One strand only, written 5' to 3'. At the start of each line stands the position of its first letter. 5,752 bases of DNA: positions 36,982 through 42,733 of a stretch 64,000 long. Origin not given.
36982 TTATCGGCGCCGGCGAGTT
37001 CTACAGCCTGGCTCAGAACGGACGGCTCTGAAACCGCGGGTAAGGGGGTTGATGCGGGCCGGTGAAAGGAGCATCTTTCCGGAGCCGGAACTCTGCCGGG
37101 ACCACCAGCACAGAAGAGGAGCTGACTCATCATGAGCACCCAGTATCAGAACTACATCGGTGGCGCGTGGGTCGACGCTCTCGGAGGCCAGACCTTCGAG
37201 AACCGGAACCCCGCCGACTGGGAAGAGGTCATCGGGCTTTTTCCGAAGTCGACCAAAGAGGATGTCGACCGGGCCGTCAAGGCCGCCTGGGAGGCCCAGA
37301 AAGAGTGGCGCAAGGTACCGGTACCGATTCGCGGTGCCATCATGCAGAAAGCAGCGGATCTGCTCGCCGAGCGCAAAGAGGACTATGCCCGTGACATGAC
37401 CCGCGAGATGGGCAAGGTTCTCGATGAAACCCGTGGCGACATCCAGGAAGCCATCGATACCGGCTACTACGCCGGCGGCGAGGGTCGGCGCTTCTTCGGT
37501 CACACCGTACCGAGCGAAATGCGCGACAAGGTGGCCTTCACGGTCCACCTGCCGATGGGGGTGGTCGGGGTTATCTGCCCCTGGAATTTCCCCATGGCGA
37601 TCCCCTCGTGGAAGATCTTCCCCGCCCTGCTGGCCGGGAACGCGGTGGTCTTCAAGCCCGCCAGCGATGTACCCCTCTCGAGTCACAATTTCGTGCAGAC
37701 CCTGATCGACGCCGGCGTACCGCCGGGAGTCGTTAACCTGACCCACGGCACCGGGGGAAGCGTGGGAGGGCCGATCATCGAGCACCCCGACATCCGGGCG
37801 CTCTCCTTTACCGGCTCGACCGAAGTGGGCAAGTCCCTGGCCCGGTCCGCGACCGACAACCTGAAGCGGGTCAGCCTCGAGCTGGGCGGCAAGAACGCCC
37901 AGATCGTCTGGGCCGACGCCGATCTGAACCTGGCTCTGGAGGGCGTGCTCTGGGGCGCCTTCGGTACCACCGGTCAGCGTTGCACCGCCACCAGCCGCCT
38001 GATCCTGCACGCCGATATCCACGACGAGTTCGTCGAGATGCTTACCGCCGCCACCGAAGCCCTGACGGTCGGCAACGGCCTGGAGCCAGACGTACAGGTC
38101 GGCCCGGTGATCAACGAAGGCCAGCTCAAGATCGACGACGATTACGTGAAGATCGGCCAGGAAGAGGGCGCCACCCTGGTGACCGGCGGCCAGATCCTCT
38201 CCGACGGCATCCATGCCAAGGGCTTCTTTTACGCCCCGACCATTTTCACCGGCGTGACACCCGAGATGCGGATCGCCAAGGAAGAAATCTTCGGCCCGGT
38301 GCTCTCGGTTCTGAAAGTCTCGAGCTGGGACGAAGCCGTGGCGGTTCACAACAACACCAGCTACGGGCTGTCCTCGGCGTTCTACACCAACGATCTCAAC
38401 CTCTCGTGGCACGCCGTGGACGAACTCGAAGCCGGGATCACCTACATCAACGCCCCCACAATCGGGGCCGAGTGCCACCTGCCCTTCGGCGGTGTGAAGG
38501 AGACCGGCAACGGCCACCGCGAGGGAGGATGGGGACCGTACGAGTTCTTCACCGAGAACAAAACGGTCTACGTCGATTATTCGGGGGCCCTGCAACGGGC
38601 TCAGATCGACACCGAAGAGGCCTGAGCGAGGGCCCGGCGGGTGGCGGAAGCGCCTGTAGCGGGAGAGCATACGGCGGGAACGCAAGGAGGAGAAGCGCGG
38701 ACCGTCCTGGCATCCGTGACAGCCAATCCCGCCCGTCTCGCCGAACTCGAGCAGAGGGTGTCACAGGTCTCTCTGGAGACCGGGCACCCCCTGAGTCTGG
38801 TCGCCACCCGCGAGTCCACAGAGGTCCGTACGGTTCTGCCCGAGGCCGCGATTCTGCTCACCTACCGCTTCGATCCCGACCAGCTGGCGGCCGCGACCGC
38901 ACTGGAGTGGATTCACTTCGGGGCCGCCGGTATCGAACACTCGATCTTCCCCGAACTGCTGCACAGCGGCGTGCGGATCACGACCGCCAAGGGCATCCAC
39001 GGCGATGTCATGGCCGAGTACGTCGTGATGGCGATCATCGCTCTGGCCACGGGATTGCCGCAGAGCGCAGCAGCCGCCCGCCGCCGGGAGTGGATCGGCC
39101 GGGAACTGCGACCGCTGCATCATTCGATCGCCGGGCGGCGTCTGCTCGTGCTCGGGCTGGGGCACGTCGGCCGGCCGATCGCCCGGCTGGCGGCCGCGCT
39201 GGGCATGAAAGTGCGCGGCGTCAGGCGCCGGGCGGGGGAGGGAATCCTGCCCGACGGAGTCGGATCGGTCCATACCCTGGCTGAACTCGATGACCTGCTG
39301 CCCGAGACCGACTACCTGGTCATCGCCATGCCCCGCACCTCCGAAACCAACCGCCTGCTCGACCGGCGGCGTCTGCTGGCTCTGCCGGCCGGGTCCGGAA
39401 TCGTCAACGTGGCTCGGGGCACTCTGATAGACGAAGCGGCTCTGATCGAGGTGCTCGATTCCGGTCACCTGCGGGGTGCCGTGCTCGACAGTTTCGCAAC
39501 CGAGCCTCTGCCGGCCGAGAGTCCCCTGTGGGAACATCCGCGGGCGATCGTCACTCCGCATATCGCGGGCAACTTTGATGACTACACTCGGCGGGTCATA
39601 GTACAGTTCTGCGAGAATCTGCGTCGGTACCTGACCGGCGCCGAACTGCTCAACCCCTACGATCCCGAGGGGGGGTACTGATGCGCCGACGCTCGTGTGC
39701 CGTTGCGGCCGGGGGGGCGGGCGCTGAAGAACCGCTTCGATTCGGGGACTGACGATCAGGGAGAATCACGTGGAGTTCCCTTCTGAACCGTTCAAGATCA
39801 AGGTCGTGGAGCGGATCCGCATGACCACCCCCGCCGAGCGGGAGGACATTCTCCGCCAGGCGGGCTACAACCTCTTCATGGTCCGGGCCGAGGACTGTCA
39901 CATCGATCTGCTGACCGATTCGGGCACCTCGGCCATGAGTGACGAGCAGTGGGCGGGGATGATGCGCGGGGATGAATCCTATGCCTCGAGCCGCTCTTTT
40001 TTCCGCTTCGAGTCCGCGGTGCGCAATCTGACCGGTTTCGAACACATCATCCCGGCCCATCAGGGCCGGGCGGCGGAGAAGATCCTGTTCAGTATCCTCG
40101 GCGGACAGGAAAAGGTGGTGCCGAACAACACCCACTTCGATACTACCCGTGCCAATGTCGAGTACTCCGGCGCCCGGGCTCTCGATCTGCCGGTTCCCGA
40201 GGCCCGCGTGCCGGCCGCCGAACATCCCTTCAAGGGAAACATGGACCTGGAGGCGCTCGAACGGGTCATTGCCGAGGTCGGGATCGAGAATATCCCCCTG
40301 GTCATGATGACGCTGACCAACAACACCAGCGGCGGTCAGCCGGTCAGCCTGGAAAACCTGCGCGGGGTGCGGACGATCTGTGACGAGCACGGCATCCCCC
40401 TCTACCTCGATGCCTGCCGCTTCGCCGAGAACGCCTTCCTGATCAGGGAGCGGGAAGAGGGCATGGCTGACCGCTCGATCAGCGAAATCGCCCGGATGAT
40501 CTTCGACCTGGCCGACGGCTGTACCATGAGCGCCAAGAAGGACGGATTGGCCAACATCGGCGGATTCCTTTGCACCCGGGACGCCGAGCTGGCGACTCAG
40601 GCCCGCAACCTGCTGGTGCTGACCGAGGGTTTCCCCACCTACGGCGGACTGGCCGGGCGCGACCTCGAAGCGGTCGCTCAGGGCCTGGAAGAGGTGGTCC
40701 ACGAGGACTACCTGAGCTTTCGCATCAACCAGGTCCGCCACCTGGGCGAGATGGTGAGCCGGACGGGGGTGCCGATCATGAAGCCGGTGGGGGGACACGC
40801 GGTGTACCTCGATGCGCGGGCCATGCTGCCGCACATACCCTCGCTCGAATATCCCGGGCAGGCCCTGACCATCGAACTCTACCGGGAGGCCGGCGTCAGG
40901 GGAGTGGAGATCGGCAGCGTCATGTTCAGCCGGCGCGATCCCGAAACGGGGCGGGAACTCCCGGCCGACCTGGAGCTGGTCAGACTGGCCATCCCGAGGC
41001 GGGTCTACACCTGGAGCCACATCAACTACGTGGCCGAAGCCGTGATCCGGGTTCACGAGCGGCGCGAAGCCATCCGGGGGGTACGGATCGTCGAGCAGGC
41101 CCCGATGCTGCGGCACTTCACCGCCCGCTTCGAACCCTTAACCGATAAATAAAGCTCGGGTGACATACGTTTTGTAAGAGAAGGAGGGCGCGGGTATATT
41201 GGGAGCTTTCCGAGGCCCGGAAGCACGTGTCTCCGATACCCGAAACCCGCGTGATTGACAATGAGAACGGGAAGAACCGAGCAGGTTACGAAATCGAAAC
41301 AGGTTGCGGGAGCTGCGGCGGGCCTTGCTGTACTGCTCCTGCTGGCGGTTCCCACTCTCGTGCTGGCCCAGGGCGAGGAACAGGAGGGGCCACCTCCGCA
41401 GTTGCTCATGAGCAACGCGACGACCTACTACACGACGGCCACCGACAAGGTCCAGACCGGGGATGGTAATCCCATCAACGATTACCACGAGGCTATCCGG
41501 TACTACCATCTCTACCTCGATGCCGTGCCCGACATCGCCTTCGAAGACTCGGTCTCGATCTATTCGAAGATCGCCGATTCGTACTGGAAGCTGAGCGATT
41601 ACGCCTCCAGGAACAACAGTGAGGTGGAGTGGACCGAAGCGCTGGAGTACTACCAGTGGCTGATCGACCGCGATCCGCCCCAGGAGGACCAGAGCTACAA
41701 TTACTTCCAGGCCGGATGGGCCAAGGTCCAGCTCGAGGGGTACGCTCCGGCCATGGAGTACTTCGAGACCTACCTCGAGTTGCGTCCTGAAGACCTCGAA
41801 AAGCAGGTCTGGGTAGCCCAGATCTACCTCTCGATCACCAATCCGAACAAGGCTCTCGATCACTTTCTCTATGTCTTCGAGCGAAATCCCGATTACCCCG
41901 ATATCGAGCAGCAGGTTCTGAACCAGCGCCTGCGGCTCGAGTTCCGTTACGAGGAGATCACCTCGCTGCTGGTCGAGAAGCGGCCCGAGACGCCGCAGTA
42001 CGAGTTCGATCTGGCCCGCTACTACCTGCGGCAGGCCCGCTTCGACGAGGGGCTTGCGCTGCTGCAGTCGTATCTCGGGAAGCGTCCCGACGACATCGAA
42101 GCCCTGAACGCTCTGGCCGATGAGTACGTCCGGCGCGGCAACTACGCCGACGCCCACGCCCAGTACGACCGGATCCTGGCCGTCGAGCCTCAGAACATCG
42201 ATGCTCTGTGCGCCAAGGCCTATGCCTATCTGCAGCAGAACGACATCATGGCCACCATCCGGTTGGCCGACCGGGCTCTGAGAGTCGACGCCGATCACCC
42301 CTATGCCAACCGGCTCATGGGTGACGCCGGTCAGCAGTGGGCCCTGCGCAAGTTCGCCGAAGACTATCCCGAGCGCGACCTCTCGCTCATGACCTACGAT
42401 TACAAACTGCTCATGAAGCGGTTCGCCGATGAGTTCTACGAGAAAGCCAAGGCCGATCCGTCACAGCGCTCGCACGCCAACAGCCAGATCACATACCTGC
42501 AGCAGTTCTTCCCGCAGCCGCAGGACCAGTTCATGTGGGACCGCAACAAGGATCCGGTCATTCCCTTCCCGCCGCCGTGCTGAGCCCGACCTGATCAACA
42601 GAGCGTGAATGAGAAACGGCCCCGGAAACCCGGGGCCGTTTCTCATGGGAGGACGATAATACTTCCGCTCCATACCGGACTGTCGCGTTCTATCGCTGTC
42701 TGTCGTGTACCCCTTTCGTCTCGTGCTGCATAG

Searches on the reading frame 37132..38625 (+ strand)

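Call 19: search_protein_families(library=pfam, max_evalue=0.00001, proteins=[window:37132-38625:+])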
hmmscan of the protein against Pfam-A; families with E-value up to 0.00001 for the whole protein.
window:37132-38625:+ (497 aa): 1 family
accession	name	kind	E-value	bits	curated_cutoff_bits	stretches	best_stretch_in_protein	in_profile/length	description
PF00171.27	Aldedh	-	7.1e-166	552.8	23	1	13-479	1-461/461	Aldehyde dehydrogenase family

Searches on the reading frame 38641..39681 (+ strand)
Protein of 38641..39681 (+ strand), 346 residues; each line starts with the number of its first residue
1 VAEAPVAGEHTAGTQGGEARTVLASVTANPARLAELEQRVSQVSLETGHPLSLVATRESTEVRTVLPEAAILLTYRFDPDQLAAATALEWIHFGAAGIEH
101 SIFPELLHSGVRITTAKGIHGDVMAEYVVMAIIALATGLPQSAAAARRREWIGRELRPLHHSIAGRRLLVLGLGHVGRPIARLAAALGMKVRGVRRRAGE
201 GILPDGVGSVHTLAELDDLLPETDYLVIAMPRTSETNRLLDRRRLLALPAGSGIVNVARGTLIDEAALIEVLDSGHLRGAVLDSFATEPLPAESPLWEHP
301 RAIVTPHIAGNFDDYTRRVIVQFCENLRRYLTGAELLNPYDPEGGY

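Call 20: search_protein_families(library=pfam, max_evalue=0.00001, proteins=[window:38641-39681:+])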
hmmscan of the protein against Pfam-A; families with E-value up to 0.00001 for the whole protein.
window:38641-39681:+ (346 aa): 2 families
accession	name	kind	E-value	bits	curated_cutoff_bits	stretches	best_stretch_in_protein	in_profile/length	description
PF02826.25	2-Hacid_dh_C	-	1.9e-47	161.4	25.1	1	130-309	2-178/178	D-isomer specific 2-hydroxyacid dehydrogenase, NAD binding domain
PF13478.12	XdhC_C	-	8e-06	26.8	29.7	0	168-273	1-66/125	XdhC Rossmann domain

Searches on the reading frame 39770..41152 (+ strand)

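Call 20: search_protein_families(library=pfam, max_evalue=0.00001, proteins=[window:39770-41152:+])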
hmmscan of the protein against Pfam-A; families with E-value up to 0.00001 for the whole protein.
window:39770-41152:+ (460 aa): 1 family
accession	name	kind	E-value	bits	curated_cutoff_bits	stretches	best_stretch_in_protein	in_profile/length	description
PF01212.27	Beta_elim_lyase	-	3.5e-81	273.1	27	1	46-423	1-287/288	Beta-eliminating lyase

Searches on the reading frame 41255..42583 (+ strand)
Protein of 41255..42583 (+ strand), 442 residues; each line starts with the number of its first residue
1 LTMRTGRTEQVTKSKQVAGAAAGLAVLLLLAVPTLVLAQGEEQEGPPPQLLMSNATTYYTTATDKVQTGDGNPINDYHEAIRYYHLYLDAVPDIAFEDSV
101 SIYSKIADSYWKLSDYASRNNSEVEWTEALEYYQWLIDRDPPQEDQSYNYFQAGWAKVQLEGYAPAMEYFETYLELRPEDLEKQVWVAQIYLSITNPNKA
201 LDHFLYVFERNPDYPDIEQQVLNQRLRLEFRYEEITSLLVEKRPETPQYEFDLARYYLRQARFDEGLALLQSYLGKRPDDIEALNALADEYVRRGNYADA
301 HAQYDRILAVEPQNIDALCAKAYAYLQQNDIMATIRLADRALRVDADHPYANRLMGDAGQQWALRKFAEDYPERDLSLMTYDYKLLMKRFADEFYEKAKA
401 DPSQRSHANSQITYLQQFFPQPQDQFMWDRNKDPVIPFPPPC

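Call 20: search_protein_families(library=pfam, max_evalue=0.00001, proteins=[window:41255-42583:+])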
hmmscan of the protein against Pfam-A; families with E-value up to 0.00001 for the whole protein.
window:41255-42583:+ (442 aa): 10 families
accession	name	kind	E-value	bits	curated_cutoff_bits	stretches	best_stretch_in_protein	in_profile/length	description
PF13428.12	TPR_14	-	1.7e-13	50.2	23.5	0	282-323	2-43/44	Tetratricopeptide repeat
PF13432.12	TPR_16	-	7.9e-13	49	32.7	0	286-343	2-59/65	Tetratricopeptide repeat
PF07719.23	TPR_2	-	1.9e-10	40.4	27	0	282-314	2-34/34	Tetratricopeptide repeat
PF14559.12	TPR_19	-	1.1e-09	38.9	25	0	293-356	3-66/68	Tetratricopeptide repeat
PF13371.12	TPR_9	-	2.8e-09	37.3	35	0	125-180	10-62/73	Tetratricopeptide repeat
PF12895.13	ANAPC3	-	2e-08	34.8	27.2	0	295-341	3-49/82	Anaphase-promoting complex, cyclosome, subunit 3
PF14561.12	TPR_20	-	4.5e-08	33.7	25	0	164-215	5-56/90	Tetratricopeptide repeat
PF13424.12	TPR_12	-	1.6e-07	31.9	30.1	0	261-309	24-73/77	Tetratricopeptide repeat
PF00515.34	TPR_1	-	2.3e-06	27.6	27.8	0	282-314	2-34/34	Tetratricopeptide repeat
PF13431.12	TPR_17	-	4.7e-06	26.9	24.4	0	304-333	2-31/34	Tetratricopeptide repeat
